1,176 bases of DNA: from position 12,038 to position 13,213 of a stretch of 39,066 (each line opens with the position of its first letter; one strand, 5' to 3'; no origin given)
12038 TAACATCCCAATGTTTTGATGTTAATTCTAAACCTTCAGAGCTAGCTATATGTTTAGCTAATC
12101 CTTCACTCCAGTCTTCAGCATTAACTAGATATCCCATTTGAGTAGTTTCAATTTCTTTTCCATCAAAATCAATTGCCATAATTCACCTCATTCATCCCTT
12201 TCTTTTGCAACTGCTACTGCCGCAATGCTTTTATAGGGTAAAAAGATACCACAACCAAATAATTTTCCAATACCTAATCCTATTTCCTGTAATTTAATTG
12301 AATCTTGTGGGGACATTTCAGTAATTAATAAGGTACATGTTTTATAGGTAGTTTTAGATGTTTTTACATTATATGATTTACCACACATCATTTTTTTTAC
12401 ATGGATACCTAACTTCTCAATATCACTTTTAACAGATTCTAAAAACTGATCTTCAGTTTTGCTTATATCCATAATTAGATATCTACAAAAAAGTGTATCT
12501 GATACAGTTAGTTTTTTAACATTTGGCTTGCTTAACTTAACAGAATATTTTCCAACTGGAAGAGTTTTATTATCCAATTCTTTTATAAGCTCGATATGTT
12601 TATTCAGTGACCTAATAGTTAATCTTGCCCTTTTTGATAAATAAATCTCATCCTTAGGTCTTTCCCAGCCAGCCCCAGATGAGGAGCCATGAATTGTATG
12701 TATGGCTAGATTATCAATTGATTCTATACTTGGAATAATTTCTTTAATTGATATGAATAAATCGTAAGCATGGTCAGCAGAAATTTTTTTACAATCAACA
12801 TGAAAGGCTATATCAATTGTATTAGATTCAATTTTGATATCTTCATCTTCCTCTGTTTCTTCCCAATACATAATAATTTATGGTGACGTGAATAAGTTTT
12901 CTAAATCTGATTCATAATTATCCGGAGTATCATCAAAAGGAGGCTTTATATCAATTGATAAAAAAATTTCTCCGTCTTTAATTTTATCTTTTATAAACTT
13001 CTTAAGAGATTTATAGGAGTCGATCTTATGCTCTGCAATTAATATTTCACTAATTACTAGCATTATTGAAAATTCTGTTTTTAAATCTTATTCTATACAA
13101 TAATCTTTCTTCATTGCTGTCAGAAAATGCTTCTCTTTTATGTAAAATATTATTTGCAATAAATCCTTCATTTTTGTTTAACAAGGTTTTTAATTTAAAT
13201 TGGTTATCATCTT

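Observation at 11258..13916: Six-gene operon divergent from dsrA: TauD-type dioxygenase, orphan Cas6/Cmx6-like RAMP protein, cysteine-less DsrC paralogue and three unplaceable small proteins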

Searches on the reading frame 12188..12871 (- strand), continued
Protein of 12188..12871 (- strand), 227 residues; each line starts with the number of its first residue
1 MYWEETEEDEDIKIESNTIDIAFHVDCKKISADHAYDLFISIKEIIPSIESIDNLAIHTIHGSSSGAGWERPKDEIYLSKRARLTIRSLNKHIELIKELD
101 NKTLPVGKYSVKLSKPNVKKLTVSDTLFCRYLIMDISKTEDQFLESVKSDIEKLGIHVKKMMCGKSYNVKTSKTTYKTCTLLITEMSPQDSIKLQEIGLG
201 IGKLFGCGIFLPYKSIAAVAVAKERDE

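Call 54: find_encoding_contigs(protein=P0086, flank=10000, max_places=2)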
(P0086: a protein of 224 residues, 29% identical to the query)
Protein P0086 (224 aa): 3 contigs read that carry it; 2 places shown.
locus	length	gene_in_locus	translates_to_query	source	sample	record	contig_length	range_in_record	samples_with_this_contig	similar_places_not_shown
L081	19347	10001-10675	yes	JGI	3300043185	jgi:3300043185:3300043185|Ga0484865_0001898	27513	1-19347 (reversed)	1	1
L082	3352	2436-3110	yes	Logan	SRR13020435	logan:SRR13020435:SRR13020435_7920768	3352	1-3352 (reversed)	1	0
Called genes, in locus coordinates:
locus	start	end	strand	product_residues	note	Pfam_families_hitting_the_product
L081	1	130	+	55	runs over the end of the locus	-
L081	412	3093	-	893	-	PF00111:Fer2 (weak), PF13510:Fer2_4, PF14697:Fer4_21 (weak), PF22117:Fer4_Nqo3, PF12838:Fer4_7 (weak), PF04879:Molybdop_Fe4S4, PF00384:Molybdopterin, PF01568:Molydop_binding, +3 more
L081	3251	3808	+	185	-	PF04981:NMD3 (faint)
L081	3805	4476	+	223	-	PF00156:Pribosyltran, PF14681:UPRTase (weak)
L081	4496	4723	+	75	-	-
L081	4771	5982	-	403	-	-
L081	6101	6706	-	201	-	PF00011:HSP20, PF17886:ArsA_HSP20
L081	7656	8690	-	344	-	PF00005:ABC_tran, PF13304:AAA_21 (faint)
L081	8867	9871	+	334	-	PF13280:WYL, PF25583:WCX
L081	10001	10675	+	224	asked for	PF09559:Cas6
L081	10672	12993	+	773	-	PF01966:HD (faint), PF18019:Cas3_HD (weak), PF00270:DEAD (weak), PF04851:ResIII (weak), PF00271:Helicase_C, PF22590:Cas3-like_C_2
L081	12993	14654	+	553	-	PF24121:Cas8b_N, PF24122:Cas8b_C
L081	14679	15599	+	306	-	-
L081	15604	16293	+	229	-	PF09704:Cas_Cas5d (weak)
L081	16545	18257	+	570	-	PF01930:Cas_Cas4, PF12705:PDDEXK_1, PF01867:Cas_Cas1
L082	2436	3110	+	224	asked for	PF09559:Cas6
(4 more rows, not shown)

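Call 55: find_encoding_contigs(protein=P0078, flank=10000, max_places=2)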
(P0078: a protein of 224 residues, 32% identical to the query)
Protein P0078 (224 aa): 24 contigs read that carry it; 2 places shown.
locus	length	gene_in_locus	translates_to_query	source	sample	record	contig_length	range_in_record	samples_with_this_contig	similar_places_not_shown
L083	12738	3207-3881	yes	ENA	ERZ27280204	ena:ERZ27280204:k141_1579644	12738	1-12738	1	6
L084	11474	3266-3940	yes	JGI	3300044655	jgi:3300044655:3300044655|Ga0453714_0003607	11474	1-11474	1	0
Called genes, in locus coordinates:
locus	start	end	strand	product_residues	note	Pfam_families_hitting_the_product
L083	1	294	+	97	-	?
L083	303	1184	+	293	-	PF01541:GIY-YIG (weak)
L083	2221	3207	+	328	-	PF08279:HTH_11, PF13280:WYL, PF25583:WCX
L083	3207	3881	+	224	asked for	PF09559:Cas6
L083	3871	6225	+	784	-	PF18019:Cas3_HD, PF01966:HD (weak), PF04851:ResIII, PF00270:DEAD, PF00271:Helicase_C (weak), PF22590:Cas3-like_C_2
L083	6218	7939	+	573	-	PF24121:Cas8b_N, PF24122:Cas8b_C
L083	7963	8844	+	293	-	-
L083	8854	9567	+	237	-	PF09704:Cas_Cas5d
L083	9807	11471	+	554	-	PF01930:Cas_Cas4, PF12705:PDDEXK_1 (weak), PF01867:Cas_Cas1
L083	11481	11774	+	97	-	PF09827:CRISPR_Cas2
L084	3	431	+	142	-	?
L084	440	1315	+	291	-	PF01541:GIY-YIG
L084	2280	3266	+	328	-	PF08279:HTH_11, PF13280:WYL, PF25583:WCX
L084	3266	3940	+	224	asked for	PF09559:Cas6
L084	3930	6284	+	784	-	PF18019:Cas3_HD, PF01966:HD (weak), PF04851:ResIII, PF00270:DEAD, PF00271:Helicase_C (weak), PF22590:Cas3-like_C_2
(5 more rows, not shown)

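Call 65: search_protein_families(library=pfam, proteins=[L063:9164-9991:+, L018:11884-12573:-, L018:14200-15240:-, L018:12971-13444:-], max_evalue=0.01)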
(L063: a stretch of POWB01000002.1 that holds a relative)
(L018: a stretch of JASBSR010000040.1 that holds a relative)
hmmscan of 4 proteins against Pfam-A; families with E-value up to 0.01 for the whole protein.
L063:9164-9991:+ (275 aa): 0 families

L018:11884-12573:- (229 aa): 4 families
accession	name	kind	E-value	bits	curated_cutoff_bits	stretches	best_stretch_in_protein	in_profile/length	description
PF13640.12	2OG-FeII_Oxy_3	-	4.9e-15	56.7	27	1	89-179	3-97/98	2OG-Fe(II) oxygenase superfamily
PF07883.17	Cupin_2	-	0.0015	18.6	27.2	1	139-168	32-60/70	Cupin domain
PF18331.6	PKHD_C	-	0.0047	17.4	22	1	187-228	2-43/43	PKHD-type hydroxylase C-terminal domain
PF12852.13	Cupin_6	-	0.0071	16.6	26.7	0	133-181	43-89/183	Cupin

L018:14200-15240:- (346 aa): 2 families
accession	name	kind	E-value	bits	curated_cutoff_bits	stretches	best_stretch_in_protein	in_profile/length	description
PF21740.2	DUF6866_C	-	8.6e-67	224.9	27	1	164-343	1-181/182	Family of unknown function (DUF6866) C-terminal domain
PF21739.2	DUF6866_N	-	1.1e-66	223.8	27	1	7-159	1-153/153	Family of unknown function (DUF6866) N-terminal domain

L018:12971-13444:- (157 aa): 5 families
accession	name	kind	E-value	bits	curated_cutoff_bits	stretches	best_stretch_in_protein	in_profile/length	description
PF00583.31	Acetyltransf_1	-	1.7e-13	51.3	20.7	1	28-135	3-116/116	Acetyltransferase (GNAT) family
PF13673.13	Acetyltransf_10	-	4.3e-13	49.8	23.6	1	50-156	24-127/128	Acetyltransferase (GNAT) domain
PF13508.13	Acetyltransf_7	-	2e-11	44.5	27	1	57-137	4-84/84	Acetyltransferase (GNAT) domain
PF08445.16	FR47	-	0.00035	20.9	22.1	1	82-142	22-84/86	FR47-like protein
PF13444.12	Acetyltransf_5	-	0.0045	18.1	22.4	0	44-79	18-54/102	Acetyltransferase (GNAT) domain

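Call 72: find_encoding_contigs(protein=P0093, flank=10000, max_places=3)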
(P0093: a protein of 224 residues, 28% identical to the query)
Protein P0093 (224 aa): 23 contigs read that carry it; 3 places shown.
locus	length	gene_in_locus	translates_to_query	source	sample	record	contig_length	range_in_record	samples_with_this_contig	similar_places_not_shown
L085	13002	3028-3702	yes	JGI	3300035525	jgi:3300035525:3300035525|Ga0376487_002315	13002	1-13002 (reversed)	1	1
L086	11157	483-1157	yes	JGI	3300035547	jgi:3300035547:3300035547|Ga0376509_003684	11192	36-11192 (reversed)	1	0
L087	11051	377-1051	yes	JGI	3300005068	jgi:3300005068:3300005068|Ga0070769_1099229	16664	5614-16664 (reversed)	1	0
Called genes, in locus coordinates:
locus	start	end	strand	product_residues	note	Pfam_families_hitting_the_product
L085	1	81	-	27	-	?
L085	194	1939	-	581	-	PF08447:PAS_3, PF00989:PAS, PF13188:PAS_8 (weak), PF08448:PAS_4 (weak), PF13426:PAS_9, PF00512:HisKA, PF02518:HATPase_c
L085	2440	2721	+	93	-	PF01695:IstB_IS21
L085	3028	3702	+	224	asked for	PF09559:Cas6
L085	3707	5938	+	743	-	PF18019:Cas3_HD, PF00270:DEAD, PF00271:Helicase_C (weak), PF22590:Cas3-like_C_2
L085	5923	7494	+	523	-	PF27372:DevT_N, PF27281:DevT_C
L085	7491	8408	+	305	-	PF01905:DevR (faint)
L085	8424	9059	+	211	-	-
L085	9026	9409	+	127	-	PF01930:Cas_Cas4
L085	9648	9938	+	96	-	PF01867:Cas_Cas1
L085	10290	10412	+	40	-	-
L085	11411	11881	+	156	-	PF13673:Acetyltransf_10, PF00583:Acetyltransf_1, PF13508:Acetyltransf_7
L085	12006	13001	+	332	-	?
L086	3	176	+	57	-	?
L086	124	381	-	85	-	-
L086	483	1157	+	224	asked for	PF09559:Cas6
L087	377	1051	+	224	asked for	PF09559:Cas6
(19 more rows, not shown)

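Call 73: find_encoding_contigs(protein=P0087, flank=10000, max_places=1)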
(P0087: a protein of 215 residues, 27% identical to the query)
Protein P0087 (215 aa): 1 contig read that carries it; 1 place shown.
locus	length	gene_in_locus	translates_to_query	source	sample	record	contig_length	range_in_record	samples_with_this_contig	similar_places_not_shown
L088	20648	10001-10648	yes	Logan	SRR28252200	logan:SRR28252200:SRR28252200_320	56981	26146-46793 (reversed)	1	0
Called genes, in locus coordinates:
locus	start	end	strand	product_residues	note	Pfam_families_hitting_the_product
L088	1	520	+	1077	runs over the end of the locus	PF00133:tRNA-synt_1, PF01406:tRNA-synt_1e (faint), PF09334:tRNA-synt_1g, PF08264:Anticodon_1, PF19302:DUF5915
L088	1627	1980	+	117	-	-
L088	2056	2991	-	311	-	PF08843:AbiEii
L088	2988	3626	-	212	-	-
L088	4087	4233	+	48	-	-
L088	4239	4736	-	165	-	PF22784:PTP-SAK, PF22741:PTP-NADK, PF22785:Tc-R-P, PF00782:DSPc, PF00102:Y_phosphatase, PF13350:Y_phosphatase3 (weak)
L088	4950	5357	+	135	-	-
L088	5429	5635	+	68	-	-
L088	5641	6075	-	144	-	PF07460:NUMOD3 (weak), PF01844:HNH (faint)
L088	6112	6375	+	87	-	-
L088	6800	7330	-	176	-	-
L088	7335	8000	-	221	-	-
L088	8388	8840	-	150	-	PF00903:Glyoxalase (weak), PF22677:Ble-like_N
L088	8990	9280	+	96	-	-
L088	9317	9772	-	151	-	PF18643:RE_BsaWI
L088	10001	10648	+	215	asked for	PF09559:Cas6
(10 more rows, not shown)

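Call 74: find_encoding_contigs(protein=P0080, flank=10000, max_places=2)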
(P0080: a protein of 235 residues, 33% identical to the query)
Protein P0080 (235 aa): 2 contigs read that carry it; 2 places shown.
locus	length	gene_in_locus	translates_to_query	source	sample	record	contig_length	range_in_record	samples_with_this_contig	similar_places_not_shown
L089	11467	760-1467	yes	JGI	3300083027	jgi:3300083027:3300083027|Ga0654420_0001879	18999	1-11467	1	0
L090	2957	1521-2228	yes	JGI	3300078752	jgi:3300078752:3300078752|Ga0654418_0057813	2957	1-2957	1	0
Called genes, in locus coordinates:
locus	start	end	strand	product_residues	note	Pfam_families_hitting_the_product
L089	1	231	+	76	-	?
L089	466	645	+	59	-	-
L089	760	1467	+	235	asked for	PF09559:Cas6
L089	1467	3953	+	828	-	PF18019:Cas3_HD, PF04851:ResIII, PF00270:DEAD (weak), PF00271:Helicase_C (weak), PF22590:Cas3-like_C_2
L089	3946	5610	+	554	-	PF24121:Cas8b_N, PF24122:Cas8b_C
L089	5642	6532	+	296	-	-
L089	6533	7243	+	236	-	PF09704:Cas_Cas5d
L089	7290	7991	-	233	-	PF13267:DUF4058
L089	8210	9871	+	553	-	PF01930:Cas_Cas4, PF12705:PDDEXK_1, PF01867:Cas_Cas1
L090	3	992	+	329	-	PF08279:HTH_11, PF13280:WYL, PF25583:WCX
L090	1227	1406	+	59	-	-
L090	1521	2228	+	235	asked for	PF09559:Cas6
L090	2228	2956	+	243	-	?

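Call 79: search_protein_families(library=pfam, proteins=[L025:5702-8101:-, L025:8153-8665:+, L025:8662-9735:+, L025:10690-11325:-, L025:11454-12032:+, L025:12046-13137:+, L025:13134-14174:+, L014:7959-9395:-, L014:11405-12760:-, L014:12764-13159:-], max_evalue=0.001)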
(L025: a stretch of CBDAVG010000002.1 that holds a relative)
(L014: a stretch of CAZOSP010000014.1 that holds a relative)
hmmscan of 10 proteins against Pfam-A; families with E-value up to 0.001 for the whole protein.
L025:5702-8101:- (799 aa): 3 families
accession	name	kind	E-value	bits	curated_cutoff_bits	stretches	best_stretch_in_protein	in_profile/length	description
PF00912.28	Transgly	-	2.1e-63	213.4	27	1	59-233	2-177/178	Transglycosylase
PF00905.27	Transpeptidase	-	2.5e-33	116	22.1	1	429-719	1-288/299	Penicillin binding protein transpeptidase domain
PF17092.11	PCB_OB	-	4.8e-19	69.6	27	1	320-427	1-111/111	Penicillin-binding protein OB-like domain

L025:8153-8665:+ (170 aa): 3 families
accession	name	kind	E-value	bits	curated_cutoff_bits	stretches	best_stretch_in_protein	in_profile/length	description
PF01202.28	SKI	-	1.1e-44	152.8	22.1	1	9-161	1-155/159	Shikimate kinase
PF13238.12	AAA_18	-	7e-10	39.9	29.4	1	3-112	1-110/128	AAA domain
PF13189.12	Cytidylate_kin2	-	9.7e-05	23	28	0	8-39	7-37/176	Cytidylate kinase-like family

L025:8662-9735:+ (357 aa): 4 families
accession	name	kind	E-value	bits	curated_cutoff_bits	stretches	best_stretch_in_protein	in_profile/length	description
PF24621.2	DHQS_C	-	1.8e-50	171.1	27.6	1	181-326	1-144/144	3-dehydroquinate synthase C-terminal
PF01761.26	DHQ_synthase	-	3e-49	165.9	24.2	1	67-178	2-113/115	3-dehydroquinate synthase N-terminal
PF13685.12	Fe-ADH_2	-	1.1e-09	38.9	28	1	16-170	1-145/149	Iron-containing alcohol dehydrogenase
PF00465.25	Fe-ADH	-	1.6e-05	25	31.3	1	15-130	4-130/168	Iron-containing alcohol dehydrogenase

L025:10690-11325:- (211 aa): 7 families
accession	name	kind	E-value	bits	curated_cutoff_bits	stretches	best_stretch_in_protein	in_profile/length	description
PF13614.12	AAA_31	-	7.9e-15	55.7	27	1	1-42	1-42/177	AAA domain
PF01656.29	CbiA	-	4.3e-13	49.7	25.4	1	4-145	1-87/125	CobQ/CobB/MinD/ParA nucleotide binding domain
PF09140.17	MipZ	-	3.7e-07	30.2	20.7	0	4-42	3-41/262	ATPase MipZ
PF10609.15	ParA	-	4.8e-07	29.9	27.1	1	2-39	4-41/246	NUBPL iron-transfer P-loop NTPase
PF00448.28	SRP54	-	0.00038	20.6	22.7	1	8-42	7-41/196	SRP54-type protein, GTPase domain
PF16575.11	CLP1_P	-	0.00062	20.1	26.6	0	12-46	4-38/188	mRNA cleavage and polyadenylation factor CLP1 P-loop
PF13481.12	AAA_25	-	0.00079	19.5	27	0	3-48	34-78/195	AAA domain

L025:11454-12032:+ (192 aa): 3 families
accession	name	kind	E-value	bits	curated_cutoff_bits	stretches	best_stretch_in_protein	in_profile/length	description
PF14279.12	HNH_5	-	5.8e-16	58.6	27.5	1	97-151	1-55/56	HNH endonuclease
PF01844.29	HNH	-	1.7e-14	54.2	21.4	1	97-142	1-47/47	HNH endonuclease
PF13395.12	HNH_4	-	6e-06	26.6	22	1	97-144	1-53/54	HNH endonuclease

L025:12046-13137:+ (363 aa): 2 families
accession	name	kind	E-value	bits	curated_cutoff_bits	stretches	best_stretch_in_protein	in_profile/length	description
PF00762.24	Ferrochelatase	-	4.8e-113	377.8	27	1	17-333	2-315/317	Ferrochelatase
PF01903.22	CbiX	-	7.2e-05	23.5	22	0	100-173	17-90/106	CbiX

L025:13134-14174:+ (346 aa): 5 families
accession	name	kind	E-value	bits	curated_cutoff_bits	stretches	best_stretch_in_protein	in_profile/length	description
PF00535.33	Glycos_transf_2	-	8.7e-29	101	23.3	1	23-147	2-122/168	Glycosyl transferase family 2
PF10111.15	Glyco_tranf_2_2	-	1.1e-10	41.9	27.3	1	23-231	2-223/276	Glycosyltransferase like family 2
PF13641.12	Glyco_tranf_2_3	-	2.5e-09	37.9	27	1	19-211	1-198/230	Glycosyltransferase like family 2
PF13704.12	Glyco_tranf_2_4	-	1e-05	26.4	27.5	1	32-115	5-82/98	Glycosyl transferase family 2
PF13632.12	Glyco_trans_2_3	-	6.8e-05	23.2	27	1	107-309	1-183/198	Glycosyl transferase family group 2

L014:7959-9395:- (478 aa): 2 families
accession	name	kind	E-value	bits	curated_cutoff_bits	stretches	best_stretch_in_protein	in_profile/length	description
PF00206.25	Lyase_1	-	1.8e-64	218.5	27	1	37-336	1-306/312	Lyase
PF08328.16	ASL_C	-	5.3e-51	172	35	1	354-468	1-115/115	Adenylosuccinate lyase C-terminal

L014:11405-12760:- (451 aa): 2 families
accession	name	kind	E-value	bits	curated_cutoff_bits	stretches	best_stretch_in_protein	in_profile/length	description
PF02347.22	GDC-P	-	3.1e-123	412.3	26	1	3-443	3-426/429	Glycine cleavage system P-protein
PF00266.25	Aminotran_5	-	8.1e-05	22.2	21.5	1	134-380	70-300/371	Aminotransferase class-V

L014:12764-13159:- (131 aa): 1 family
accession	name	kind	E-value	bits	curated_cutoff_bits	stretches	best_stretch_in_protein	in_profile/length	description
PF01597.25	GCV_H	-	4.4e-46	156.2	22.2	1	8-128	1-121/122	Glycine cleavage H-protein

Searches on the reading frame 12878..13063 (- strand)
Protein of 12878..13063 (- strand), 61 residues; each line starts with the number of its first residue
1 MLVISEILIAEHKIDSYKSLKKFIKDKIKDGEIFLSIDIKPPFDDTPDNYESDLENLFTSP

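Call 3: search_protein_families(library=pfam, proteins=[window:12878-13063:-], max_evalue=0.1)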
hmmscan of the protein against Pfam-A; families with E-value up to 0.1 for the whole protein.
window:12878-13063:- (61 aa): 0 families

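Call 4: search_protein_families(library=ncbifam, proteins=[window:12878-13063:-], max_evalue=0.1)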
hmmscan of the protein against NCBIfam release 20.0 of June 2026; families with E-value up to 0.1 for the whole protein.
window:12878-13063:- (61 aa): 0 families

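Call 63: search_protein_families(library=pfam, alignment_id=A4, max_evalue=1)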
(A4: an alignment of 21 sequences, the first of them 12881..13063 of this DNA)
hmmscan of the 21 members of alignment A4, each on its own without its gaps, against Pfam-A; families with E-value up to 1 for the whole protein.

A. member 1, window:12881-13063:- (61 aa): 0 families

B. families by the number of members that match (of 21 scanned): 5 families
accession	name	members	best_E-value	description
PF23339.1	PTHB1_CtH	1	0.078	PTHB1 C-terminal helix bundle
PF16312.10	Oberon_cc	1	0.092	Coiled-coil region of Oberon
PF17083.10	Swm2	1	0.11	Nucleolar protein Swm2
PF24210.1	T4_RIIA1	1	0.11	RIIA.1-like protein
PF19121.6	DUF5805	1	0.16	Family of unknown function (DUF5805)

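Call 64: search_solved_structures(query=A4, max_evalue=10)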
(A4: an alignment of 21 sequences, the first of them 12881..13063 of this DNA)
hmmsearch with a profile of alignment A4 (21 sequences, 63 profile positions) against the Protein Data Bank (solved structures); distinct sequences matched with E-value up to 10: 49.
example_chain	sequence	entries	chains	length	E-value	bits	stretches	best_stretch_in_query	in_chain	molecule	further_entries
8ugc_A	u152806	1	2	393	0.006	19.5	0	13-32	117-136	FD15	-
6ff6_A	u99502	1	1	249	0.0095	18.9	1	19-57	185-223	BRIC1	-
8qy7_A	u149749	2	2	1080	0.019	17.9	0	37-51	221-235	DEAD/DEAH box helicase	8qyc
1i5n_A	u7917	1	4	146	0.3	14.1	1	19-57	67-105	CHEMOTAXIS PROTEIN CHEA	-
8c5v_C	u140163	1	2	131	0.32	14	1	19-57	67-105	Chemotaxis protein CheA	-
2lp4_A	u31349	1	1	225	0.98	12.4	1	19-57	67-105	Chemotaxis protein CheA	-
3u3x_A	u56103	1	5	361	1.1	12.3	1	6-34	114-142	Oxidoreductase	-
3uvi_A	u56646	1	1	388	1.4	12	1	4-32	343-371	Queuine tRNA-ribosyltransferase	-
7apm_A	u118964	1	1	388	1.4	12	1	4-32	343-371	Queuine tRNA-ribosyltransferase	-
7apl_A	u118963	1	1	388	1.4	12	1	4-32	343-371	Queuine tRNA-ribosyltransferase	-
6ygv_A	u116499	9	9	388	1.4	12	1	4-32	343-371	Queuine tRNA-ribosyltransferase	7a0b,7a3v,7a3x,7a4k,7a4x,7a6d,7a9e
4dy1_A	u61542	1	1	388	1.4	12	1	4-32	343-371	Queuine tRNA-ribosyltransferase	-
4hqv_A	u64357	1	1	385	1.4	11.9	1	4-32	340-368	Queuine tRNA-ribosyltransferase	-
2nqz_A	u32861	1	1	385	1.4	11.9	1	4-32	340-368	Queuine tRNA-ribosyltransferase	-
4e2v_A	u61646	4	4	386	1.4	11.9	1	4-32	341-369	Queuine tRNA-ribosyltransferase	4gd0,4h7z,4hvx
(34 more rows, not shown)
